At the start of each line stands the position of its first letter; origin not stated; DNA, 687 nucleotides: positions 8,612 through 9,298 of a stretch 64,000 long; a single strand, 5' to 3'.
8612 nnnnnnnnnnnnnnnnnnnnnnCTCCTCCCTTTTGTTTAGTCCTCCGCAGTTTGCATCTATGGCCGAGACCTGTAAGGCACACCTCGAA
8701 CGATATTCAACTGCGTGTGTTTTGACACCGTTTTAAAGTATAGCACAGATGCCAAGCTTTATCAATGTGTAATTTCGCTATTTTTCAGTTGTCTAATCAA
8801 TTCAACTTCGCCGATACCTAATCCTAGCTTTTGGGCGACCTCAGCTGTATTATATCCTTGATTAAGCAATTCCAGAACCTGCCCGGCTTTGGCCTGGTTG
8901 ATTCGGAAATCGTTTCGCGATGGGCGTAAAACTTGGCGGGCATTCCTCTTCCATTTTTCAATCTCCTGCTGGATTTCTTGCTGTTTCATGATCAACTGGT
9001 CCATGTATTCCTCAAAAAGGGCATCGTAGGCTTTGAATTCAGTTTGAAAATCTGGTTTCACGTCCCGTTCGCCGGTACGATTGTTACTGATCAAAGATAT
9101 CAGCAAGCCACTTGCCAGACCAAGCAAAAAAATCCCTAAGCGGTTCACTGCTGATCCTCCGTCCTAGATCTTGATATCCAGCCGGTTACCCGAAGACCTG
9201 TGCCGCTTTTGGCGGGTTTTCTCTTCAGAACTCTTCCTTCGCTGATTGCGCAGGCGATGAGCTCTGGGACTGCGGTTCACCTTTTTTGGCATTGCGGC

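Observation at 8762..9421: Two uncharacterised small ORFs translationally coupled to the end of the sigD operon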

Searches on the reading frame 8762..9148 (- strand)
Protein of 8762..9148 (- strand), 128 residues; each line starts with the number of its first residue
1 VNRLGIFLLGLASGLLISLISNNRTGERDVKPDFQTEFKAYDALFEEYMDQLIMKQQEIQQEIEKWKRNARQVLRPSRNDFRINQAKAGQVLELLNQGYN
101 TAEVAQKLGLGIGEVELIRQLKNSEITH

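Call 3: search_protein_families(library=pfam, proteins=[window:8762-9148:-], max_evalue=1)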
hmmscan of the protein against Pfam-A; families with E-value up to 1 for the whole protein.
window:8762-9148:- (128 aa): 8 families
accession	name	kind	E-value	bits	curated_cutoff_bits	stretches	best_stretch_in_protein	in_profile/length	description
PF19610.4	DUF6115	-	3.3e-09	37.7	27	1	49-120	61-132/134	Family of unknown function (DUF6115)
PF10975.14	DUF2802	-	0.00049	20.6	33.5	1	55-122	5-67/68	Protein of unknown function (DUF2802)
PF15883.10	DUF4736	-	0.00063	20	27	1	47-103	109-167/186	Domain of unknown function (DUF4736)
PF24409.1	wHTH-PRTase_assc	-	0.013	16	27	1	91-119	3-32/83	wHTH-PRTase associated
PF10759.14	BPA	-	0.056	13.4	29.5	1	58-110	70-122/161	Bacterial proteasome activator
PF13384.12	HTH_23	-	0.12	12.6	24.6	1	90-110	9-29/50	Homeodomain-like domain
PF00196.25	GerE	-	0.14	12.3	23.5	1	90-110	9-29/57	Bacterial regulatory proteins, luxR family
PF22943.2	HTH_68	-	0.23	11.6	27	1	90-116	9-35/45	Putative helix-turn-helix domain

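Call 4: search_protein_families(library=ncbifam, proteins=[window:8762-9148:-], max_evalue=1)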
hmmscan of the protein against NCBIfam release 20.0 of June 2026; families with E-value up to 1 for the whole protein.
window:8762-9148:- (128 aa): 4 families
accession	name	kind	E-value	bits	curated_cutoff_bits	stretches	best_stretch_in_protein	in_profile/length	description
NF047515.1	SpiroCoCo_C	equivalog_domain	0.00022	20.5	125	1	83-118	277-312/313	SpiroCoCo family coiled-coil protein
NF041508.1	BacL2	equivalog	0.0088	15.9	200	1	41-110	111-179/202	BacL2 family protein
NF050090.1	AlifAldimDhtsOxdA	equivalog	0.01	15.2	600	1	22-87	11-76/349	aliphatic aldoxime dehydratase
NF040595.1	HTH_Cbp1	equivalog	0.056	13.4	140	1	57-125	19-87/135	CRISPR DNA repeat-binding protein Cbp1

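Call 5: find_homologous_proteins(query=window:8762-9148:-, max_evalue=0.001)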
Query window:8762-9148:- (128 aa): 4 proteins with E <= 0.001 among 23 candidates.
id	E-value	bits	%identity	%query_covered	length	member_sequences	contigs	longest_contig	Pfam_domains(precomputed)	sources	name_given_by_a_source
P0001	3.2e-75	268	99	100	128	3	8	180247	PF19610.6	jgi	jgi:preprotein translocase subunit Sss1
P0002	2.4e-46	175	66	100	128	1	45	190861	PF10975.15,PF19610.6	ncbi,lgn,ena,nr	ncbi:MAG TPA: hypothetical protein GX739_05885 [Firmicutes bacterium]|nr:hypothetical protein [Bacil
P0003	4.3e-46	174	66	100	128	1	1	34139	PF10975.15,PF19610.6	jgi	-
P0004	9.3e-42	160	65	96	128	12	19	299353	PF19610.6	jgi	-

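Call 16: find_homologous_proteins(query=A3, max_evalue=0.01)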
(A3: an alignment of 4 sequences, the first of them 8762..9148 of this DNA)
Query A3 (4 sequences) (128 aa, profile of the alignment): 135 proteins with E <= 0.01 among 3675 candidates; the best 120 are listed.
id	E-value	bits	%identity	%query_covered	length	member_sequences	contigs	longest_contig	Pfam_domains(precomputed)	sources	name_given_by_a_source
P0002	2.9e-63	230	66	100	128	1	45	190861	PF10975.15,PF19610.6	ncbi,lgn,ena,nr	ncbi:MAG TPA: hypothetical protein GX739_05885 [Firmicutes bacterium]|nr:hypothetical protein [Bacil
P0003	7.6e-63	228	66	100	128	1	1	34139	PF10975.15,PF19610.6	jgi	-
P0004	3.0e-61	223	65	96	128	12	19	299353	PF19610.6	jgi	-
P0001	1.1e-60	221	99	100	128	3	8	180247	PF19610.6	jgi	jgi:preprotein translocase subunit Sss1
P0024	6.6e-50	186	58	100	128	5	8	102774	PF19610.6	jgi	-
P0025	1.3e-37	147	38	30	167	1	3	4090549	PF19610.6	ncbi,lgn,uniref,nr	ncbi:swarming motility protein SwrB [Bacillus subtilis]|uniref:swarming motility protein SwrB n=1 Ta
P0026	5.8e-36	141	38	30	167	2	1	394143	PF19610.6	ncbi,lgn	ncbi:swarming motility protein SwrB [Bacillus subtilis]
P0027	6.7e-36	141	38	30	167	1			PF19610.6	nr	nr:swarming motility protein SwrB [Bacillus subtilis]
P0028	9.6e-36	141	38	30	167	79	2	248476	PF19610.6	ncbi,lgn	ncbi:swarming motility protein SwrB [Bacillus subtilis]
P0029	1.2e-35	140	38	30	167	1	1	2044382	PF19610.6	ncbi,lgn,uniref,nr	ncbi:swarming motility protein SwrB [Bacillus subtilis]|uniref:swarming motility protein SwrB n=1 Ta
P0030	2.3e-35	139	38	30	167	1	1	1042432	PF19610.6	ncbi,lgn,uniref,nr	ncbi:swarming motility protein SwrB [Bacillus subtilis]|uniref:swarming motility protein SwrB n=1 Ta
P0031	3.1e-35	139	38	30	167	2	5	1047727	PF19610.6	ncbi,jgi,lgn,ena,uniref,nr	ncbi:swarming motility protein SwrB [Bacillus subtilis]|jgi:hypothetical protein|uniref:swarming mot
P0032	4.1e-34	135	38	30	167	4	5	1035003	PF19610.6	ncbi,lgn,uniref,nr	ncbi:swarming motility protein SwrB [Bacillus subtilis]|uniref:swarming motility protein SwrB n=1 Ta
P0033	2.3e-32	130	41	30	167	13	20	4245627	PF19610.6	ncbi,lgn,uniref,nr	ncbi:Swarming motility protein SwrB [Bacillus inaquosorum]|uniref:DUF6115 domain-containing protein 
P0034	2.1e-31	127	38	30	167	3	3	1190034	PF19610.6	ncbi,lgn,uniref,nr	ncbi:Swarming motility protein SwrB [Bacillus subtilis]|uniref:Swarming motility protein SwrB n=1 Ta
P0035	4.0e-31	126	38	30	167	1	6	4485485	PF19610.6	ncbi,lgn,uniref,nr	ncbi:Swarming motility protein SwrB [Bacillus vallismortis]|uniref:Swarming motility protein SwrB n=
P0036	4.2e-31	126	38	30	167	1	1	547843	PF19610.6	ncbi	ncbi:DUF6115 domain-containing protein [Bacillus cabrialesii]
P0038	8.9e-31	125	38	30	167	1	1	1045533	PF19610.6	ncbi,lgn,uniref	ncbi:DUF6115 domain-containing protein [Bacillus vallismortis]|uniref:DUF6115 domain-containing prot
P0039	1.3e-30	124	38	30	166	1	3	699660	PF19610.6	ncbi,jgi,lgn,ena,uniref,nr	ncbi:Swarming motility protein SwrB [Bacillus sp. (in: firmicutes)]|uniref:Swarming motility protein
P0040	2.1e-30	123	30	95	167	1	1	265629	PF19610.6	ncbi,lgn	ncbi:Swarming motility protein SwrB [Bacillus subtilis]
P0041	2.2e-30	123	38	30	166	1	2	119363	PF19610.6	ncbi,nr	ncbi:Swarming motility protein SwrB [Bacillus subtilis]|nr:Swarming motility protein SwrB [Bacillus 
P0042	2.6e-30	123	38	30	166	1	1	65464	PF19610.6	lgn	-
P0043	3.3e-30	123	28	95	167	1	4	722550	PF19610.6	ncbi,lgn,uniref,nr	ncbi:Swarming motility protein SwrB [Bacillus inaquosorum]|uniref:Swarming motility protein SwrB n=1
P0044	5.2e-30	122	38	30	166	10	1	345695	PF19610.6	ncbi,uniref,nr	ncbi:Swarming motility protein SwrB [Bacillus cabrialesii]|uniref:Swarming motility protein SwrB n=1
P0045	5.9e-30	122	44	27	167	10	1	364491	PF19610.6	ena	-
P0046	1.0e-29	121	38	30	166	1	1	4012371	PF19610.6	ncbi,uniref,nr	ncbi:Swarming motility protein SwrB [Bacillus tequilensis]|uniref:Swarming motility protein SwrB n=1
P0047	1.2e-29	121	44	27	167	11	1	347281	PF19610.6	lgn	-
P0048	2.5e-29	120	32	95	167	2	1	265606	PF19610.6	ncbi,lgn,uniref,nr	ncbi:DUF6115 domain-containing protein [Bacillus sp. S10C12M]|uniref:DUF6115 domain-containing prote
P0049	4.0e-29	119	41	30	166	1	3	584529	PF19610.6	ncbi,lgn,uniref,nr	ncbi:hypothetical protein [Bacillus tequilensis]|uniref:hypothetical protein n=1 Tax=Bacillus tequil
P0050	1.4e-28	117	42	26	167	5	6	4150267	PF19610.6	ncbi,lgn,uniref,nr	ncbi:Swarming motility protein SwrB [Bacillus stercoris]|uniref:Swarming motility protein SwrB n=1 T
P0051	3.8e-28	116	38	30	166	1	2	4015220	PF19610.6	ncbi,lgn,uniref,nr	ncbi:Swarming motility protein SwrB [Bacillus tequilensis]|uniref:Swarming motility protein SwrB n=1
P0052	3.8e-28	116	40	33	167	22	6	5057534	PF19610.6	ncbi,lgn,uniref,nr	ncbi:Swarming motility protein SwrB [Bacillus spizizenii]|uniref:Swarming motility protein SwrB n=1 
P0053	5.8e-28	115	41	27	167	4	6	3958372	PF19610.6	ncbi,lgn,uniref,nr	ncbi:Swarming motility protein SwrB [Bacillus vallismortis]|uniref:Swarming motility protein SwrB n=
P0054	5.9e-28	115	41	27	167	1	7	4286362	PF19610.6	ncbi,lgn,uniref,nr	ncbi:hypothetical protein [Bacillus vallismortis]|uniref:hypothetical protein n=1 Tax=Bacillus valli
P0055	2.1e-27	114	32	95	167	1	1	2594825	PF19610.6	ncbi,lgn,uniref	ncbi:DUF6115 domain-containing protein [Bacillus sp. FSL H8-0515]|uniref:DUF6115 domain-containing p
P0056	2.1e-27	114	41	27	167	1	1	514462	PF19610.6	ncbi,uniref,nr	ncbi:hypothetical protein [Bacillus sp. MSP13]|uniref:hypothetical protein n=1 Tax=Bacillus sp. MSP1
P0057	6.2e-27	112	41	27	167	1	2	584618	PF19610.6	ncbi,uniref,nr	ncbi:Swarming motility protein SwrB [Bacillus vallismortis]|uniref:Swarming motility protein SwrB n=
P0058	3.3e-26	110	38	30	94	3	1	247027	PF19610.6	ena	-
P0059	4.2e-26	109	35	41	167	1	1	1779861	PF19610.6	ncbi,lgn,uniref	ncbi:Swarming motility protein SwrB [Bacillus mexicanus]|uniref:Swarming motility protein SwrB n=1 T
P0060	5.9e-26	109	48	23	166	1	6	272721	PF19610.6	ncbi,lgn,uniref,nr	ncbi:Swarming motility protein SwrB [Bacillus vallismortis]|uniref:Swarming motility protein SwrB n=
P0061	1.1e-25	108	35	41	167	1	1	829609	PF19610.6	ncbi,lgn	-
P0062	4.8e-25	106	35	41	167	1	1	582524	PF19610.6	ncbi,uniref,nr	ncbi:DUF6115 domain-containing protein [Bacillus sp. SKDU12]|uniref:DUF6115 domain-containing protei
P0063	1.7e-24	104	39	32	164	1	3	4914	PF19610.6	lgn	-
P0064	1.7e-23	101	39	32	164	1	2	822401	PF19610.6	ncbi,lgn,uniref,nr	ncbi:DUF6115 domain-containing protein [Bacillus spizizenii]|uniref:DUF6115 domain-containing protei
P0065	5.0e-23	99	35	43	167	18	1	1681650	PF19610.6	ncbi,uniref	ncbi:Swarming motility protein SwrB [Bacillus mojavensis]|uniref:Swarming motility protein SwrB n=1 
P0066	5.5e-22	96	37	32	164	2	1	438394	PF19610.6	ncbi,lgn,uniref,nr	ncbi:Swarming motility protein SwrB [Bacillus sp. C28GYM-DRY-1]|uniref:DUF6115 domain-containing pro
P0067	5.8e-22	96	41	29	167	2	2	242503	PF19610.6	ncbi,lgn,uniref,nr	ncbi:Swarming motility protein SwrB [Bacillus mojavensis]|uniref:DUF6115 domain-containing protein n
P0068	7.0e-22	96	38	29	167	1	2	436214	PF19610.6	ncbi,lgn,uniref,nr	ncbi:Swarming motility protein SwrB [Bacillus halotolerans]|uniref:Swarming motility protein SwrB n=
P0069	9.7e-22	95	38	29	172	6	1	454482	PF19610.6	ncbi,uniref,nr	ncbi:Swarming motility protein SwrB [Bacillus halotolerans]|uniref:Swarming motility protein SwrB n=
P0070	1.8e-21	94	39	32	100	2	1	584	PF19610.6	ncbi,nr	ncbi:Swarming motility protein SwrB, partial [Bacillus spizizenii]|nr:Swarming motility protein SwrB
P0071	4.2e-21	93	38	29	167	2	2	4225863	PF19610.6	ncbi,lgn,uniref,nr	ncbi:Swarming motility protein SwrB [Bacillus halotolerans]|uniref:Swarming motility protein SwrB n=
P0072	7.8e-21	92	38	29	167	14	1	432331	PF19610.6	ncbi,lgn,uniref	ncbi:Swarming motility protein SwrB [Bacillus halotolerans]|uniref:Swarming motility protein SwrB n=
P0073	8.3e-21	92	38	29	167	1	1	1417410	PF19610.6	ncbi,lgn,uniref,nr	ncbi:Swarming motility protein SwrB [Bacillus sp. V26]|uniref:Swarming motility protein SwrB n=1 Tax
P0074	7.6e-20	89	35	29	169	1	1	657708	PF19610.6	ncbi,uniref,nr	ncbi:DUF6115 domain-containing protein [Bacillus atrophaeus]|uniref:DUF6115 domain-containing protei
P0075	9.6e-20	89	42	26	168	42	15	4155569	PF19610.6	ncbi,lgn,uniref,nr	ncbi:Swarming motility protein SwrB [Bacillus atrophaeus]|uniref:DUF6115 domain-containing protein n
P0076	3.3e-19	87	38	29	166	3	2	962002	PF19610.6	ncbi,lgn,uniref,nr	ncbi:Swarming motility protein SwrB [Bacillus halotolerans]|uniref:hypothetical protein n=1 Tax=Baci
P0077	2.5e-17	81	32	29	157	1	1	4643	PF19610.6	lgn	-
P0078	1.2e-16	79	38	95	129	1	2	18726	PF10975.15,PF19610.6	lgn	-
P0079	4.9e-16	77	30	29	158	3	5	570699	PF19610.6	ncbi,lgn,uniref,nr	ncbi:Swarming motility protein SwrB [Bacillus nakamurai]|uniref:Swarming motility protein SwrB n=1 T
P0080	1.6e-15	75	30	29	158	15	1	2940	PF19610.6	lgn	-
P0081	2.6e-15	74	32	29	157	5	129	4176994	PF19610.6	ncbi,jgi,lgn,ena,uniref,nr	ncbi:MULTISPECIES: DUF6115 domain-containing protein [Bacillus]|jgi:hypothetical protein|uniref:Coup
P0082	3.0e-15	74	32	29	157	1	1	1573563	PF19610.6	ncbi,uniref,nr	ncbi:DUF6115 domain-containing protein [Bacillus siamensis]|uniref:DUF6115 domain-containing protein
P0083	4.6e-15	74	32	29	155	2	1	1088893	PF19610.6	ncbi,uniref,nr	ncbi:Swarming motility protein SwrB [Bacillus velezensis]|uniref:DUF6115 domain-containing protein n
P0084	7.0e-15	73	41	23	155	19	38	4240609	PF19610.6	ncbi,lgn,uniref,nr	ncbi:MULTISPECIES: DUF6115 domain-containing protein [Bacillus]|uniref:DUF6115 domain-containing pro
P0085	7.9e-15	73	32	29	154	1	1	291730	PF19610.6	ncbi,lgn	ncbi:Swarming motility protein SwrB [Bacillus velezensis]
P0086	7.9e-15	73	32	29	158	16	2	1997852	PF19610.6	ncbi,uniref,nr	ncbi:Swarming motility protein SwrB [Bacillus sp. 1021]|uniref:DUF6115 domain-containing protein n=1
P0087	1.8e-14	72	32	29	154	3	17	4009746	PF19610.6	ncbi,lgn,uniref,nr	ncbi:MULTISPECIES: DUF6115 domain-containing protein [Bacillus]|uniref:DUF6115 domain-containing pro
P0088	2.0e-14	72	32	29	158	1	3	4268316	PF19610.6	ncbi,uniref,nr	ncbi:Swarming motility protein SwrB [Bacillus siamensis]|uniref:Swarming motility protein SwrB n=1 T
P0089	2.1e-14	72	32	29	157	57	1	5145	PF19610.6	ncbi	ncbi:Swarming motility protein SwrB [Bacillus velezensis]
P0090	2.1e-14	72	32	29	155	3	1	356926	PF19610.6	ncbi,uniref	ncbi:DUF6115 domain-containing protein [Bacillus velezensis]|uniref:DUF6115 domain-containing protei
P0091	2.6e-14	71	32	29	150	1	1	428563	PF19610.6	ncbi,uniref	ncbi:DUF6115 domain-containing protein [Bacillus velezensis]|uniref:DUF6115 domain-containing protei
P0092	1.3e-13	69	32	29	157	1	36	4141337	PF19610.6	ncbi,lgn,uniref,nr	ncbi:Swarming motility protein SwrB [Bacillus amyloliquefaciens]|uniref:Swarming motility protein Sw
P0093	2.4e-13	68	31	28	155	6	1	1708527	PF19610.6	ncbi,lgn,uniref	ncbi:DUF6115 domain-containing protein [Bacillus velezensis]|uniref:DUF6115 domain-containing protei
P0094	3.4e-13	68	30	29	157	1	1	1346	PF19610.6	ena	-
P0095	5.5e-10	57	28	47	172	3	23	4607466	PF19610.6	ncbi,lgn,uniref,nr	ncbi:Swarming motility protein SwrB [Bacillus sonorensis]|uniref:DUF6115 domain-containing protein n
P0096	5.9e-10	57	28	83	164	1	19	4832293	PF19610.6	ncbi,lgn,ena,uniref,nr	ncbi:Swarming motility protein SwrB [Bacillus sonorensis]|uniref:Regulator SwrB n=2 Tax=Bacillus son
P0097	1.9e-9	56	25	35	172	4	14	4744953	PF19610.6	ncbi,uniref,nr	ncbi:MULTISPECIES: DUF6115 domain-containing protein [Bacillus]|uniref:Swarming motility protein Swr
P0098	9.8e-9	53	28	47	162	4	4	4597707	PF19610.6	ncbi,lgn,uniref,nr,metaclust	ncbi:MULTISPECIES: DUF6115 domain-containing protein [Bacillus]|uniref:Swarming motility protein Swr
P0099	1.7e-8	53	41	23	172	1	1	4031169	PF19610.6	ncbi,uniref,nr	ncbi:Swarming motility protein SwrB [Bacillus sp. WMMC1349]|uniref:DUF6115 domain-containing protein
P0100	4.3e-8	51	41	23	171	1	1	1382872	PF19610.6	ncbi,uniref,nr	ncbi:DUF6115 domain-containing protein [Bacillus changyiensis]|uniref:DUF6115 domain-containing prot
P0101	1.1e-7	50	49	30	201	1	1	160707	PF19610.6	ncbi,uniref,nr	ncbi:hypothetical protein [Bacillus sp. EB600]|uniref:hypothetical protein n=1 Tax=Bacillus sp. EB60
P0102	3.1e-7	48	26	55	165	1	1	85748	PF19610.6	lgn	-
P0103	3.8e-7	48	41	23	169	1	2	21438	PF19610.6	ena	-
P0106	2.3e-6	46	38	43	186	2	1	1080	PF19610.6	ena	-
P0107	3.5e-6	45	44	30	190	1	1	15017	PF19610.6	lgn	-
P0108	3.9e-6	45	28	83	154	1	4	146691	PF19610.6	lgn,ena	-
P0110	6.7e-6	44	27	32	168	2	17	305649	PF19610.6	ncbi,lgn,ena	-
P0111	7.0e-6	44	37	34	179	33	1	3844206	PF19610.6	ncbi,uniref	ncbi:Swarming motility protein SwrB [Bacillus pumilus]|uniref:Swarming motility protein SwrB n=1 Tax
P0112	1.6e-5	43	41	23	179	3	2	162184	PF19610.6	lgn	-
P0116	3.3e-5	42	38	23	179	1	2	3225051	PF19610.6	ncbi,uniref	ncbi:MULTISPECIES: Swarming motility protein SwrB [unclassified Bacillus (in: firmicutes)]|uniref:Sw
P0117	4.1e-5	42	41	23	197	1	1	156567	PF19610.6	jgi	jgi:hypothetical protein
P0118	5.6e-5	41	32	46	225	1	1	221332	PF19610.6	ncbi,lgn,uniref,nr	ncbi:hypothetical protein [Bacillus sp. CECT 9360]|uniref:hypothetical protein n=1 Tax=Bacillus sp. 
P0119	8.7e-5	40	45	26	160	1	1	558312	PF19610.6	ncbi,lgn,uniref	ncbi:DUF6115 domain-containing protein [Metabacillus sp. RGM 3146]|uniref:DUF6115 domain-containing 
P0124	1.5e-4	40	47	25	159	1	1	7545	PF19610.6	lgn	-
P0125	1.7e-4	40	38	27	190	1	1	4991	PF19610.6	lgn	-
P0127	2.7e-4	39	37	30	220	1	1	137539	PF19610.6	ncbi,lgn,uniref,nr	ncbi:hypothetical protein [Bacillus sp. V59.32b]|uniref:hypothetical protein n=1 Tax=Bacillus sp. V5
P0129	3.4e-4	39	45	23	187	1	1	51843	PF19610.6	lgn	-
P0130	5.2e-4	38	41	23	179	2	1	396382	PF19610.6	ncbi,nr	ncbi:hypothetical protein BACPU_07190 [Bacillus pumilus]|nr:hypothetical protein BACPU_07190 [Bacill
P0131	5.4e-4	38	31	30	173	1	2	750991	PF19610.6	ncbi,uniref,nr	ncbi:hypothetical protein ELQ35_09030 [Peribacillus cavernae]|uniref:Swarming motility protein SwrB 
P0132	6.2e-4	38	24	68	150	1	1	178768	PF19610.6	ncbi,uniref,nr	ncbi:DUF6115 domain-containing protein [Bacillus stratosphericus]|uniref:DUF6115 domain-containing p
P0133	7.0e-4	38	35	27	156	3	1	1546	PF19610.6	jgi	-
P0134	7.1e-4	38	49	30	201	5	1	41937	PF19610.6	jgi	jgi:hypothetical protein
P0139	9.9e-4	37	34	30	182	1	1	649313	PF19610.6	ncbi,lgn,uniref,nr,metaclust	ncbi:hypothetical protein [Calidifontibacillus oryziterrae]|uniref:hypothetical protein n=1 Tax=Cali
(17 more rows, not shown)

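Call 38: predict_structure(alignment_id=A6)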
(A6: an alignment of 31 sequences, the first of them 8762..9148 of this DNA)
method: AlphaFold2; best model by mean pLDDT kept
length: 128 residues; sequences in the alignment: 31
mean_pLDDT: 74.6   pTM: 0.30
mean pLDDT of the five models: 74.6, 73.0, 71.2, 70.9, 68.1
residues with pLDDT >= 90: 2; 70-90: 88; 50-70: 29; < 50: 9
segments of 3 or more residues with pLDDT < 50: 29-31, 77-80
pLDDT, mean of each block of 10 residues (from residue 1): 72 81 57 59 84 88 84 55 68 86 84 82 68
secondary structure, 60 per line:
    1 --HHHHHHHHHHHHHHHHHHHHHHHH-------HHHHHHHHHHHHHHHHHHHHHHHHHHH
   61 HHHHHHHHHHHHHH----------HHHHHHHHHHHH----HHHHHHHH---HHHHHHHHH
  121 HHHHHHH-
elements in order: H3-26 H34-74 H85-96 H101-108 H112-127

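Call 42: fold_search(model_id=the predicted structure, library=pdb)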
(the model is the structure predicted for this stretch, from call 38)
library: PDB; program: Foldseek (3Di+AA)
matches with E <= 10: 892; with E <= 0.001: 0
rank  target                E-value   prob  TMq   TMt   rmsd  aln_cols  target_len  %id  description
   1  4ldz_B                1.1e-01  1.00  0.31  0.21   1.1        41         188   32  Crystal structure of the full-length response regulator DesR in the active state (released 2014-07-16)
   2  2r0q_D                2.6e-01  0.99  0.27  0.18   0.9        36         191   19  Crystal structure of a serine recombinase- DNA regulatory complex (released 2008-04-01)
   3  6zj2_D                3.2e-01  0.96  0.26  0.16   1.1        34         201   29  Structure of RcsB from Salmonella enterica serovar Typhimurium bound to promoter rprA in the presence of phosphomimeti (released 2021-02-17)
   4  5w43_A                3.5e-01  0.97  0.26  0.16   1.0        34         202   29  Structure of the two-component response regulator RcsB-DNA complex (released 2018-03-07)
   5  8hno_B                3.7e-01  0.97  0.30  0.28   1.3        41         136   20  Archaeal transcription factor Wild type (released 2023-09-13)
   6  3clo_C                4.0e-01  0.97  0.26  0.13   0.8        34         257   24  Crystal structure of putative transcriptional regulator containing a LuxR DNA binding domain (NP_811094.1) from Bacter (released 2008-04-01)
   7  3c57_B                4.0e-01  0.93  0.31  0.73   1.7        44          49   16  Crystal Structure of the Mycobacterium tuberculosis Hypoxic Response Regulator DosR C-terminal Domain Crystal Form II (released 2008-04-22)
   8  4y15_A                4.3e-01  0.97  0.31  0.17   1.6        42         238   19  SdiA in complex with 3-oxo-C6-homoserine lactone (released 2015-04-08)
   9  1je8_A                4.3e-01  0.97  0.30  0.57   1.2        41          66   17  Two-Component response regulator NarL/DNA Complex: DNA Bending Found in a High Affinity Site (released 2002-09-27)
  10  3c57_A                4.3e-01  0.93  0.30  0.69   1.6        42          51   17  Crystal Structure of the Mycobacterium tuberculosis Hypoxic Response Regulator DosR C-terminal Domain Crystal Form II (released 2008-04-22)
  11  6zj2_M                4.3e-01  0.77  0.30  0.22  12.4        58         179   21  Structure of RcsB from Salmonella enterica serovar Typhimurium bound to promoter rprA in the presence of phosphomimeti (released 2021-02-17)
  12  4ldz_A                4.7e-01  0.97  0.31  0.20   1.0        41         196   32  Crystal structure of the full-length response regulator DesR in the active state (released 2014-07-16)
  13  7bhy_C                4.7e-01  0.94  0.30  0.64   1.6        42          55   19  DNA-binding domain of DeoR in complex with the DNA operator (released 2021-11-10)
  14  5cy1_B                4.7e-01  0.54  0.30  0.22  12.3        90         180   17  Tn3 resolvase - site III complex crystal form I (released 2017-01-11)
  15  6eo3_B                5.0e-01  0.96  0.31  0.20   1.1        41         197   24  Conformational dynamism for DNA interaction in Salmonella typhimurium RcsB response regulator. S207C P212121 (released 2017-11-15)
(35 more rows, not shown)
